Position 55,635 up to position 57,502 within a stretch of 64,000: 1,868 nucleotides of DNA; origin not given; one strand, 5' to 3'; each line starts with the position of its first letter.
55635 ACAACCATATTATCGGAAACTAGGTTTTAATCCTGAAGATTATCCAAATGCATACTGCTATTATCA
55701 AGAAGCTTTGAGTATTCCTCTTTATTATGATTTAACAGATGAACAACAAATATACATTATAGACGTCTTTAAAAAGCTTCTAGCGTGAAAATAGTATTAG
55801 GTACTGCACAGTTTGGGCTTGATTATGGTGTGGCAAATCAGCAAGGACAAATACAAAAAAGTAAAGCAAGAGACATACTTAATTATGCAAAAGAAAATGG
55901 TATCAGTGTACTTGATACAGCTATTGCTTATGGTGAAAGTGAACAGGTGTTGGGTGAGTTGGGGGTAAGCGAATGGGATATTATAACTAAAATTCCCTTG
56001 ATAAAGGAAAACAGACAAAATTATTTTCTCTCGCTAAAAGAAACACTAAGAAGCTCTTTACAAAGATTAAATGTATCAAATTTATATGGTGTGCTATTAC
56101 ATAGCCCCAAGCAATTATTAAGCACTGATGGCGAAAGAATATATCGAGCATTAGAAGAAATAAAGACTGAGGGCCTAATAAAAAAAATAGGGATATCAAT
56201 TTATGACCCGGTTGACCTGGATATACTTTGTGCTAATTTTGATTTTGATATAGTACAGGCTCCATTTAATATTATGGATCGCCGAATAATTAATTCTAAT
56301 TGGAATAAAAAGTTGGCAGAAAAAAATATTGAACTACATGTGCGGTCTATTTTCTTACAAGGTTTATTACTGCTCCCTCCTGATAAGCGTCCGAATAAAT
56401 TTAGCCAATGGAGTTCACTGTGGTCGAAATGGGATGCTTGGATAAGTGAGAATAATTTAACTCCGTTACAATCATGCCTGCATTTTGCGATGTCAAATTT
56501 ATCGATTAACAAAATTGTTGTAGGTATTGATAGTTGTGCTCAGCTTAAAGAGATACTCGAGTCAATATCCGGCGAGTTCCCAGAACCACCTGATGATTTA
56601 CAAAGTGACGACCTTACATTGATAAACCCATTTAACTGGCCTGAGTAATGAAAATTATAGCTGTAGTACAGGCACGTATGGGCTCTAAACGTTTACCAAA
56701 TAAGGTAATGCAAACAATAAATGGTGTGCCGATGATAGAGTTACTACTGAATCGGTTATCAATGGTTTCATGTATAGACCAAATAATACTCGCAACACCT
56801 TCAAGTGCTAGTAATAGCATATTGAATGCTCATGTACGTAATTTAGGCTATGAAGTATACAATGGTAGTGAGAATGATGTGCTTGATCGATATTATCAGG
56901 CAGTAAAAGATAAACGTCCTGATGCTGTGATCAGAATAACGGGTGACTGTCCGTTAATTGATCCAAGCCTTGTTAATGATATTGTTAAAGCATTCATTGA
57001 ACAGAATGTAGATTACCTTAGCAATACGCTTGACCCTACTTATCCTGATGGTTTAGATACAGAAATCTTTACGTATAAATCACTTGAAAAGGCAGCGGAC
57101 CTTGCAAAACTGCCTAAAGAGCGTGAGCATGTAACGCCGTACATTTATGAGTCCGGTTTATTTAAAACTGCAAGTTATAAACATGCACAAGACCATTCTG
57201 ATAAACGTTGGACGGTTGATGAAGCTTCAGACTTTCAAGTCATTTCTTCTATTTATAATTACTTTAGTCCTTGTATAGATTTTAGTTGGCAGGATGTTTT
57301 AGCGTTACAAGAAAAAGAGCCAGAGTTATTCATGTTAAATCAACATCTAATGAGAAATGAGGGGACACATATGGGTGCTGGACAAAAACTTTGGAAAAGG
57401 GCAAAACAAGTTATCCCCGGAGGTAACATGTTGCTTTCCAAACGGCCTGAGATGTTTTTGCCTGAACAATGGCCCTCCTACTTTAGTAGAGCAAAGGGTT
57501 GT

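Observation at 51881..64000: Non-canonical pseudaminic-acid-type nonulosonic acid cluster with extra tailoring enzymes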

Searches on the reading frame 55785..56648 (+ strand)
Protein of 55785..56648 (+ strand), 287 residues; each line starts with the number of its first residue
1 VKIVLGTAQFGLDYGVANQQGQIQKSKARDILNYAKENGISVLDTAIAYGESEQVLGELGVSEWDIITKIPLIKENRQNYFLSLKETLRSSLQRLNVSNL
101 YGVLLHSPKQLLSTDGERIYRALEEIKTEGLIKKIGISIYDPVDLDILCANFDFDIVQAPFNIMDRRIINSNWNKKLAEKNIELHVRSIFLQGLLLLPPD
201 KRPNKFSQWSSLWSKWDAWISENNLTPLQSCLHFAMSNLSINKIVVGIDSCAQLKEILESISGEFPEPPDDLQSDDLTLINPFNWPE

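Call 3: search_protein_families(library=ncbifam, proteins=[window:55785-56648:+], max_evalue=0.00001)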
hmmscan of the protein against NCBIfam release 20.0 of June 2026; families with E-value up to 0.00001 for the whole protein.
window:55785-56648:+ (287 aa): 5 families
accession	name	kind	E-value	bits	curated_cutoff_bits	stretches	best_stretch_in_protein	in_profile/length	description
NF011432.0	PRK14863.1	equivalog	1.9e-47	162.3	244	1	2-282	7-282/292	bifunctional regulator KidO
NF049922.1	MethglyxlRedYdjG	equivalog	1.4e-11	44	550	1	3-195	16-225/326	NADH-dependent methylglyoxal reductase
NF008377.0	PRK11172.1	equivalog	2.3e-06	27.1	327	1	26-140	16-131/267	2,5-didehydrogluconate reductase DkgB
TIGR01293.1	Kv_beta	subfamily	2.5e-06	26.8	365.4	0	20-142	25-156/319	voltage-dependent potassium channel subunit beta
NF008598.0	PRK11565.1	equivalog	8.4e-06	25.1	425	0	23-150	25-150/275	2,5-didehydrogluconate reductase DkgA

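Call 4: search_protein_families(library=pfam, proteins=[window:55785-56648:+], max_evalue=0.00001)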
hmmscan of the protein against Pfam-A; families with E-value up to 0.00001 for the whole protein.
window:55785-56648:+ (287 aa): 1 family
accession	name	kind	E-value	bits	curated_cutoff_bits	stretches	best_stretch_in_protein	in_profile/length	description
PF00248.27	Aldo_ket_red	-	6e-32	111.3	24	1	2-265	1-278/291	Aldo/keto reductase family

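Call 52: search_dna_similar(query=window:55785-56648:+, collection=phages, mode=protein, max_evalue=0.00001, max_rows=15)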
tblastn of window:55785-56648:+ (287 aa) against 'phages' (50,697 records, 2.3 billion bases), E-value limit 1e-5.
Records with a match: 1; places in all: 1; records where one place covers at least 80% of the query: 1.
Best place of each record, by identity: <60% 1.
By first word of the organism name: Staphylococcus 1.
By host as written in the record: Staphylococcus aureus 1.
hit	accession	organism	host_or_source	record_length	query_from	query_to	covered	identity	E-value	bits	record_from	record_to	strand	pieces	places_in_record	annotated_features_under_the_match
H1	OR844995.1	Staphylococcus phage SA 1306 Kay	Staphylococcus aureus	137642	27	260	82%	28.0%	2e-6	55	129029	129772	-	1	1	record has no annotation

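Call 69: search_solved_structures(query=window:55785-56648:+, max_evalue=1e-8)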
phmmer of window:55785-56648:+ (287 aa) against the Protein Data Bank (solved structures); distinct sequences matched with E-value up to 1e-8: 1.
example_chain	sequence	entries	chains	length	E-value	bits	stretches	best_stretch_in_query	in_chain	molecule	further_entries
4exa_A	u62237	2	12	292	3.3e-12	49.6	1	4-138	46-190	Putative uncharacterized protein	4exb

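Call 83: find_related_loci(query=A2, collection=viral_contigs, flank=4000)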
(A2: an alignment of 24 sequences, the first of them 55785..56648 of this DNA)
Query A2 (287 aa) in viral_contigs; peptide patterns used: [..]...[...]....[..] (x = any residue, [..] = any of these).
9 stretches matched a pattern; 3 encode a relative of the query (tblastn E <= 1e-3); 3 distinct loci.
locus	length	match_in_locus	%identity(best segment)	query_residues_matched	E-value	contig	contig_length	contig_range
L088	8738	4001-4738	34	2-255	1e-30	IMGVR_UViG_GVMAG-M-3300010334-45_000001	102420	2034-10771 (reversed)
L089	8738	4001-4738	34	2-255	1e-30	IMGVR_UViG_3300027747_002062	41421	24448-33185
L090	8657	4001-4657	28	1-286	5e-23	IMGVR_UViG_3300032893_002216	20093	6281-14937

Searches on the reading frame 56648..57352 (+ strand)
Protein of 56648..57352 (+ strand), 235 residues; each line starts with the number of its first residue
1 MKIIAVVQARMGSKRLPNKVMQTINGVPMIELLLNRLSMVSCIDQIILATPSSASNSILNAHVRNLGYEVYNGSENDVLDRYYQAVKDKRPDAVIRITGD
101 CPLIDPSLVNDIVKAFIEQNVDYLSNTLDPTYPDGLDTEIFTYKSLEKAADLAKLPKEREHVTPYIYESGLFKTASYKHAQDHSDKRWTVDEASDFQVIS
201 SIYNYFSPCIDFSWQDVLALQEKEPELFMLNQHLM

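Call 66: search_protein_families(library=ncbifam, proteins=[window:56648-57352:+], max_evalue=0.000001)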
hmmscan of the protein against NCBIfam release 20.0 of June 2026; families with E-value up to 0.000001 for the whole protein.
window:56648-57352:+ (235 aa): 6 families
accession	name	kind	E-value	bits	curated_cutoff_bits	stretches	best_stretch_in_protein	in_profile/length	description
NF009905.0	PRK13368.1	subfamily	1.3e-21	77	255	1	1-127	1-125/243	3-deoxy-manno-octulosonate cytidylyltransferase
NF003952.0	PRK05450.1-5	subfamily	1.7e-18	66.7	193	1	1-120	1-120/250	3-deoxy-manno-octulosonate cytidylyltransferase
NF003948.0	PRK05450.1-1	equivalog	1.8e-14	53.6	281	1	1-123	4-127/248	3-deoxy-manno-octulosonate cytidylyltransferase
NF003950.0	PRK05450.1-3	subfamily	2.9e-13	49.7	234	1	1-120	1-121/248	3-deoxy-manno-octulosonate cytidylyltransferase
TIGR00466.1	kdsB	equivalog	8.4e-11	41.7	155.2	1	1-125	1-125/241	3-deoxy-manno-octulosonate cytidylyltransferase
NF001457.0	PRK00317.1-3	equivalog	2.3e-09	37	164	1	18-124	18-122/200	molybdenum cofactor guanylyltransferase MobA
